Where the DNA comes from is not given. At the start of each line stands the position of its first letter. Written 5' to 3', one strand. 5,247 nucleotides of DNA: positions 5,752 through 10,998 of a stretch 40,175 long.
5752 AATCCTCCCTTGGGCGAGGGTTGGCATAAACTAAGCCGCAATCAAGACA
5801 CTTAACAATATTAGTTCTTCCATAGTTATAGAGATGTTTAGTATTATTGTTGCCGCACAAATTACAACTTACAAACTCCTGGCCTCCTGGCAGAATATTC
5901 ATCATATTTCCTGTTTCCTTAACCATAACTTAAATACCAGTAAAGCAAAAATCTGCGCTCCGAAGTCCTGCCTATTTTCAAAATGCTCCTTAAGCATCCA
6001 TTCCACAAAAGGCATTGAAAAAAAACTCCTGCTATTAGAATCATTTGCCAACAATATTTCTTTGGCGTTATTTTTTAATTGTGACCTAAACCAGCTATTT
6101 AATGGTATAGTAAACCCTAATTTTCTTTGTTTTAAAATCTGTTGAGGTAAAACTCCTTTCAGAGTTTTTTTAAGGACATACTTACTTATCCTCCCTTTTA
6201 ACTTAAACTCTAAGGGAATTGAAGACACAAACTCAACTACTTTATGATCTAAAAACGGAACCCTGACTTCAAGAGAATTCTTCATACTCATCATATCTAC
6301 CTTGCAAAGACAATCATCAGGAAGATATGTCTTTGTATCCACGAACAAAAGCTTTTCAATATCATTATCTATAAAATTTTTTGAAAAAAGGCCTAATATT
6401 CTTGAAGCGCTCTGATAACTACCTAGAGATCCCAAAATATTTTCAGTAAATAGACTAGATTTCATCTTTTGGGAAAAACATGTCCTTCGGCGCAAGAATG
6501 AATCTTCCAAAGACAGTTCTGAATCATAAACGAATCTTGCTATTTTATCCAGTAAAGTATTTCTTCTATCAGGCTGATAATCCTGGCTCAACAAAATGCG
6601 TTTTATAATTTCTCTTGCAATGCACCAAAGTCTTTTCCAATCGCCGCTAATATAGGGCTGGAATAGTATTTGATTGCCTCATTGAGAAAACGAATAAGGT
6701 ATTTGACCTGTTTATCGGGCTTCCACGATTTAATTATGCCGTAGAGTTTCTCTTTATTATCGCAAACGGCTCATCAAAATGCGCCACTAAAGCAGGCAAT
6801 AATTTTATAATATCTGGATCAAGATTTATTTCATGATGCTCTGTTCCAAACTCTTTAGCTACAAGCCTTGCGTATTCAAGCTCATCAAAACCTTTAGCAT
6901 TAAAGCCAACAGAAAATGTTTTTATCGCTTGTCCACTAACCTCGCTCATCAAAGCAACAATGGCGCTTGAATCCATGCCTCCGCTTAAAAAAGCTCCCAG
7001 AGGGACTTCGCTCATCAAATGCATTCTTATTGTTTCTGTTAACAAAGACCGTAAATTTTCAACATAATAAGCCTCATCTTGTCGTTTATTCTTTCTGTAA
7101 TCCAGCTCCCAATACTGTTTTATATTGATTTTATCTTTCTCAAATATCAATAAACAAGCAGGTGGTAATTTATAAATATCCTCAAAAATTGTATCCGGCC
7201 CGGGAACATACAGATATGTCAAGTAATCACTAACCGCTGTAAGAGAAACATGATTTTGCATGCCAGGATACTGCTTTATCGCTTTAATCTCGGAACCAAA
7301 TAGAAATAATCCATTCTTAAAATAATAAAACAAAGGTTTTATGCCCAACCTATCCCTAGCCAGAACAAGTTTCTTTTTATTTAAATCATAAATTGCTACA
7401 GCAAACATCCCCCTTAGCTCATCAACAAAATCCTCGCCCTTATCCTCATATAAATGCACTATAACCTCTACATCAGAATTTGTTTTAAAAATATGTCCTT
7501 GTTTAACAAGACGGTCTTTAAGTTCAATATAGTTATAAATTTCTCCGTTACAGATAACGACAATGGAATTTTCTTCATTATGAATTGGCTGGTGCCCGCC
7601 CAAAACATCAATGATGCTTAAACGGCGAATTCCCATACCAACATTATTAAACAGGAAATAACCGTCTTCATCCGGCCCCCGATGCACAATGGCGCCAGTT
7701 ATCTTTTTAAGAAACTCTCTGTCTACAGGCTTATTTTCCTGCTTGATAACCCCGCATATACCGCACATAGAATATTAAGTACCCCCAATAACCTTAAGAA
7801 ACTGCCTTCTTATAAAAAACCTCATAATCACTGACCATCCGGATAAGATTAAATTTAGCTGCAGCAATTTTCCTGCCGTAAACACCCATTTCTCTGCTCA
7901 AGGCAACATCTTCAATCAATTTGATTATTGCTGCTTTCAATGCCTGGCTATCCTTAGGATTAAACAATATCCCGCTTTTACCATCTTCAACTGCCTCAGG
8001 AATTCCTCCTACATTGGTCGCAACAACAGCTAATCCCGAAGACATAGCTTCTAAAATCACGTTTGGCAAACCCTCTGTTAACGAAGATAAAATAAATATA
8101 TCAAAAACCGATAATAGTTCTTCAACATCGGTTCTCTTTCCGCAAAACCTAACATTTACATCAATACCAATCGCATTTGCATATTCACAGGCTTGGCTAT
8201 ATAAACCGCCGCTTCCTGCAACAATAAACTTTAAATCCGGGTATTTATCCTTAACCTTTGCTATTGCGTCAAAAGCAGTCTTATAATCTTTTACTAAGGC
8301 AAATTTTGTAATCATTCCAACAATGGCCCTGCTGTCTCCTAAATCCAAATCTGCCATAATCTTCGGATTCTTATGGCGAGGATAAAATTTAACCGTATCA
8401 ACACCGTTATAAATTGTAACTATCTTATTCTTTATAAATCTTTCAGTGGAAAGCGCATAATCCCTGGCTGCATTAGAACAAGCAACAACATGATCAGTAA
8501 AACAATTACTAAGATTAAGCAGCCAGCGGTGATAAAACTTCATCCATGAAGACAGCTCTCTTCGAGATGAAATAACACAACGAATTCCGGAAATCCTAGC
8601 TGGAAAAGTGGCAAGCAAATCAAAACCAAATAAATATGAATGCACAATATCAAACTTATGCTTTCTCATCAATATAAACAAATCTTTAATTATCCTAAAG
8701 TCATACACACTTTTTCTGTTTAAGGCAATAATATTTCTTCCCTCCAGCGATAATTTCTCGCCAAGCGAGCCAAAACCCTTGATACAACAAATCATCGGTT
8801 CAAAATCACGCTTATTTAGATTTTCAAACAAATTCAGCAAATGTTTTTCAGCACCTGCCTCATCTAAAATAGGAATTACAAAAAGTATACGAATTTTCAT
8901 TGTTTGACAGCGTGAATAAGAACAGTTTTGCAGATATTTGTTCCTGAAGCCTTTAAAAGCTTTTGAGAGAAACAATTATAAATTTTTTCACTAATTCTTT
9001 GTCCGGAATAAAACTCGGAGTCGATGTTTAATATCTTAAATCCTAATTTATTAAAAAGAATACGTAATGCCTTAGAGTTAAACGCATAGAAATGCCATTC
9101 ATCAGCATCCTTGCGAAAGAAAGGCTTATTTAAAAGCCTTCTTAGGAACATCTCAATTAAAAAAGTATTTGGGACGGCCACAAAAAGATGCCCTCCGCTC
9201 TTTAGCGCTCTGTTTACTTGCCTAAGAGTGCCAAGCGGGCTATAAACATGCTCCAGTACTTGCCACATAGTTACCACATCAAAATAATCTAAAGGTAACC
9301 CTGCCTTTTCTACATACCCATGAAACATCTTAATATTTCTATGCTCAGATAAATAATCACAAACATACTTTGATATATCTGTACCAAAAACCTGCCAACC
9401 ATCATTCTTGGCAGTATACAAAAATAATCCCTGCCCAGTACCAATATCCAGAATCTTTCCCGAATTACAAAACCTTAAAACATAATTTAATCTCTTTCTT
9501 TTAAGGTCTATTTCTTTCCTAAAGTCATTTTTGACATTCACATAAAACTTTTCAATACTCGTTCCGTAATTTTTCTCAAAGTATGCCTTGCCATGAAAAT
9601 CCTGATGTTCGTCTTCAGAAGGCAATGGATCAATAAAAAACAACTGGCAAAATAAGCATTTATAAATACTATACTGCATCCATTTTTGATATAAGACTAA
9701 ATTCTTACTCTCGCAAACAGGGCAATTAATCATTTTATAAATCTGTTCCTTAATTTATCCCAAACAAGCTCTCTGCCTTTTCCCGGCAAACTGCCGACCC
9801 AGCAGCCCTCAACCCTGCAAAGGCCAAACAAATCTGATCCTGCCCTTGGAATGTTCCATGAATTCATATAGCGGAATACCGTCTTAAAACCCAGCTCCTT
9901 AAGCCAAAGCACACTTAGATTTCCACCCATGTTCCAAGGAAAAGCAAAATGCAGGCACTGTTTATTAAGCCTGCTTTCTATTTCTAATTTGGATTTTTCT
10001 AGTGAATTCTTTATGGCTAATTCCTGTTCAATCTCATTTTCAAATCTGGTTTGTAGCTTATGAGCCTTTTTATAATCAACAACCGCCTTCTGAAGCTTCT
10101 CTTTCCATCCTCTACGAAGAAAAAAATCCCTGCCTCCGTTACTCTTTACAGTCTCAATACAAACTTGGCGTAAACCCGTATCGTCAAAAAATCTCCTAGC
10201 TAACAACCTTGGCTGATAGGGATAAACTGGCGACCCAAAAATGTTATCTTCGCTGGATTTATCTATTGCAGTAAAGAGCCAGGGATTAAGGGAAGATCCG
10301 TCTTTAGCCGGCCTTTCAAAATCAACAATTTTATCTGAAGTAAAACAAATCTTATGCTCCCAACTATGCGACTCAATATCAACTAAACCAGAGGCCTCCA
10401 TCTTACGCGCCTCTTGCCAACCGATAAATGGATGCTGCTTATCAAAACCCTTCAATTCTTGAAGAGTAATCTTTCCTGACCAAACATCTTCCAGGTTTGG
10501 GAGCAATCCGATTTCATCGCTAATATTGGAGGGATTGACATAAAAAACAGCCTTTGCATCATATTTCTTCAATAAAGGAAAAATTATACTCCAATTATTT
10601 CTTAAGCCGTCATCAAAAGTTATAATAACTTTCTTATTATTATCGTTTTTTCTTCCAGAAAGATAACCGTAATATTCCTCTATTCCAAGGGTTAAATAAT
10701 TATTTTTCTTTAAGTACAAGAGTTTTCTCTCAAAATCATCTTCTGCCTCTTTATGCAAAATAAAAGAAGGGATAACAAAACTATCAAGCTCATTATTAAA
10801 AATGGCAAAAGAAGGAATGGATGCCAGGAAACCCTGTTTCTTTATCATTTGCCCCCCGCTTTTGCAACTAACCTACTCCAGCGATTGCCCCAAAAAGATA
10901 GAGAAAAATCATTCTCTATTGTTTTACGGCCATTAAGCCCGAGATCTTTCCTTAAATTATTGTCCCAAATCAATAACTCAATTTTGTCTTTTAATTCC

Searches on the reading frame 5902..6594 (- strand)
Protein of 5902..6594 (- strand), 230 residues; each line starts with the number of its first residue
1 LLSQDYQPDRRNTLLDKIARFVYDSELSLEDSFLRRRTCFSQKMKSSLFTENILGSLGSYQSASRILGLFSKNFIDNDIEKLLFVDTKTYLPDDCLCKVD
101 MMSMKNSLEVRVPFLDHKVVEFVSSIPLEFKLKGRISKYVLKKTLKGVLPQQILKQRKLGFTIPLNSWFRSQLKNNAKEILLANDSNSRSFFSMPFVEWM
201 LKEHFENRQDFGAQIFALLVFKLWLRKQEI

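Call 7: search_protein_families(library=pfam, proteins=[window:5902-6594:-], max_evalue=0.001)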
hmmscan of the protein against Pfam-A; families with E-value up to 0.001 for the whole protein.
window:5902-6594:- (230 aa): 1 family
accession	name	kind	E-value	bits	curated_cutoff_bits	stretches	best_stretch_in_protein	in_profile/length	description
PF00733.27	Asn_synthase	-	5.1e-41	141.9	21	1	75-226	203-354/354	Asparagine synthase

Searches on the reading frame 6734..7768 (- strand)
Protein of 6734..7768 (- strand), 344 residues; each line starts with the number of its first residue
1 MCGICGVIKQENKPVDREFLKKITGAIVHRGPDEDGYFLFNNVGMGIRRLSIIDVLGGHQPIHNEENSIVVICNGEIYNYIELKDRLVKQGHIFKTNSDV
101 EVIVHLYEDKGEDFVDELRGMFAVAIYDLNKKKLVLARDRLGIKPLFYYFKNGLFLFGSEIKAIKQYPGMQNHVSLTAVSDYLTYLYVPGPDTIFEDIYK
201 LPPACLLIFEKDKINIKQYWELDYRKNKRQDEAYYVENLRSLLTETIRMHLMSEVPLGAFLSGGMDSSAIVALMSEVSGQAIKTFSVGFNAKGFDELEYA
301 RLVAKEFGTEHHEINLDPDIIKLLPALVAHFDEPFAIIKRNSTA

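Call 7: search_protein_families(library=pfam, proteins=[window:6734-7768:-], max_evalue=0.001)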
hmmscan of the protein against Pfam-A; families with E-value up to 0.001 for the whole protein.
window:6734-7768:- (344 aa): 4 families
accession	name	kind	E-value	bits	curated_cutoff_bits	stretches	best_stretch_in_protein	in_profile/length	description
PF13537.11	GATase_7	-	1.9e-45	154.3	25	1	48-165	2-122/123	Glutamine amidotransferase domain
PF13522.11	GATase_6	-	1.9e-36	125.4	27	1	32-160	1-130/130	Glutamine amidotransferase domain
PF00733.27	Asn_synthase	-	3e-34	119.7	21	1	239-337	2-101/354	Asparagine synthase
PF06508.19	QueC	-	7.7e-06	26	22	1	260-317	5-61/210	Queuosine biosynthesis protein QueC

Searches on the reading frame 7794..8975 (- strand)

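Call 7: search_protein_families(library=pfam, proteins=[window:7794-8975:-], max_evalue=0.001)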
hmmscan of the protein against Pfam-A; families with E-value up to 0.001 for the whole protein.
window:7794-8975:- (393 aa): 4 families
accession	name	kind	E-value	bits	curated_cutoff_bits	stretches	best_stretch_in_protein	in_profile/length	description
PF00534.26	Glycos_transf_1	-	3.1e-37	128.2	26.4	1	205-369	4-171/172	Glycosyl transferases group 1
PF13692.12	Glyco_trans_1_4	-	3.3e-34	118.6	27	1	219-356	4-142/142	Glycosyl transferases group 1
PF13439.12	Glyco_transf_4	-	1e-18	68.4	28.5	1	41-194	3-168/170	Glycosyltransferase Family 4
PF13579.12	Glyco_trans_4_4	-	3.3e-07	31.2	29.7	1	41-191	2-158/158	Glycosyl transferase 4-like domain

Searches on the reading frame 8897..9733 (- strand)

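Call 7: search_protein_families(library=pfam, proteins=[window:8897-9733:-], max_evalue=0.001)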
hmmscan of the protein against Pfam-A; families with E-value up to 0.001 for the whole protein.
window:8897-9733:- (278 aa): 7 families
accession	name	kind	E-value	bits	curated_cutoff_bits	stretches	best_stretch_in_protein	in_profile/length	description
PF13489.12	Methyltransf_23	-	1e-22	81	27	1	87-235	19-162/164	Methyltransferase domain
PF08241.18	Methyltransf_11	-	8.7e-16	58.8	21.2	1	95-185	1-95/95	Methyltransferase domain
PF08242.18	Methyltransf_12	-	2.4e-12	47.8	30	1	95-183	1-98/98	Methyltransferase domain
PF13649.12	Methyltransf_25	-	4.3e-12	47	27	1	94-181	1-97/97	Methyltransferase domain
PF13847.12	Methyltransf_31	-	1.4e-09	38.2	27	1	93-189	6-113/145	Methyltransferase domain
PF08003.17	Methyltransf_9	-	2.9e-07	30.2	23.8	1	63-194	90-223/315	Protein of unknown function (DUF1698)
PF05219.18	DREV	-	1.6e-05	24.6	26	1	68-197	75-200/265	DREV methyltransferase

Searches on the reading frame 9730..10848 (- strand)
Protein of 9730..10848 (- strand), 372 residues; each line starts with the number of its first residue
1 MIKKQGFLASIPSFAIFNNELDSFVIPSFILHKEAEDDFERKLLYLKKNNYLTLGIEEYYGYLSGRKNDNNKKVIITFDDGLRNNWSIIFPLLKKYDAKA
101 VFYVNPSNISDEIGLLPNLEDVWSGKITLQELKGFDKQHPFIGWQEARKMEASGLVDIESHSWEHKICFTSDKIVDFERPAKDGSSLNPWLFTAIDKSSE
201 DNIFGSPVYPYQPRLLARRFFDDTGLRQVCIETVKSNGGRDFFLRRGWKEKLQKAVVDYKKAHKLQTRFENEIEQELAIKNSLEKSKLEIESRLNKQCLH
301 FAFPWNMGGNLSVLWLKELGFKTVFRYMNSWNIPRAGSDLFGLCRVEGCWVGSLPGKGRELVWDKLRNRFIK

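Call 7: search_protein_families(library=pfam, proteins=[window:9730-10848:-], max_evalue=0.001)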
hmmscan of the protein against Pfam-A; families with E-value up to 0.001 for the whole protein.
window:9730-10848:- (372 aa): 1 family
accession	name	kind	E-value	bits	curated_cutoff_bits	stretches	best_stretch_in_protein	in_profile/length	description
PF01522.26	Polysacc_deac_1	-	9.6e-18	64.8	23.1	1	67-170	2-73/124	Polysaccharide deacetylase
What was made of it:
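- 9730..10848 (-): CE4 polysaccharide de-N-acetylase (372 aa), probably cytoplasmic; the proposed generator of the acceptor amine. PF01522 at 1e-17 (call 7).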
